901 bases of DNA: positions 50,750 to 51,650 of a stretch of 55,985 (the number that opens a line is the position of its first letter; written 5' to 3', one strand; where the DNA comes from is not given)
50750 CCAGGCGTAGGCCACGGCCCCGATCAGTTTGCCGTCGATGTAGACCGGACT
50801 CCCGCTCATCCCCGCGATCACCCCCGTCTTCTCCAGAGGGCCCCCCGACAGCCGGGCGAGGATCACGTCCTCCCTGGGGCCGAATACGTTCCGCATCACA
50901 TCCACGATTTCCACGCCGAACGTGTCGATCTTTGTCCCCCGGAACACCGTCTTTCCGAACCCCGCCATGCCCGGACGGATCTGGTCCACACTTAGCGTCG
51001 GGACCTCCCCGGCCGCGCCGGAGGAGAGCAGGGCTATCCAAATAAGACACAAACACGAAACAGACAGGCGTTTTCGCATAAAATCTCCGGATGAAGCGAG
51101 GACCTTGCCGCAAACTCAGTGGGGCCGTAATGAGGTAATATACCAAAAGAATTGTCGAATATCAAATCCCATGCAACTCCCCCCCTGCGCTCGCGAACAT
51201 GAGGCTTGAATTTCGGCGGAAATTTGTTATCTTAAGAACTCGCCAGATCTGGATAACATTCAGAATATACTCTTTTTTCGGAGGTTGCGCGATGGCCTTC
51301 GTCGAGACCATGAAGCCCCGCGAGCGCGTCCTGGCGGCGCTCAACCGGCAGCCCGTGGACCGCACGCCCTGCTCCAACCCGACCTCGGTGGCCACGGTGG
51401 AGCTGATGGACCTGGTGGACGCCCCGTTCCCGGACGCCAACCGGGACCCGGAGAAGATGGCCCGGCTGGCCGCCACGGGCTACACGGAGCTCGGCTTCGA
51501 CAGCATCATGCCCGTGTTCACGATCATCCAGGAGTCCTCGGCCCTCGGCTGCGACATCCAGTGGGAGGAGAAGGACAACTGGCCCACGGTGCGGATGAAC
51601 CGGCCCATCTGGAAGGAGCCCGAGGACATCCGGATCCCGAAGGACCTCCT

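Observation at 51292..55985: Corrinoid methyl-transfer cluster joining an MtaA-type methyltransferase to a stand-alone MetH-type homocysteine domain, with no pterin module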

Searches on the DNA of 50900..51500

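Call 43: search_rna_families(source=window, start=50900, end=51500, threshold=evalue, max_evalue=1)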
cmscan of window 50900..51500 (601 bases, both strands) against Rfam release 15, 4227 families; matches with E-value up to 1: 0.
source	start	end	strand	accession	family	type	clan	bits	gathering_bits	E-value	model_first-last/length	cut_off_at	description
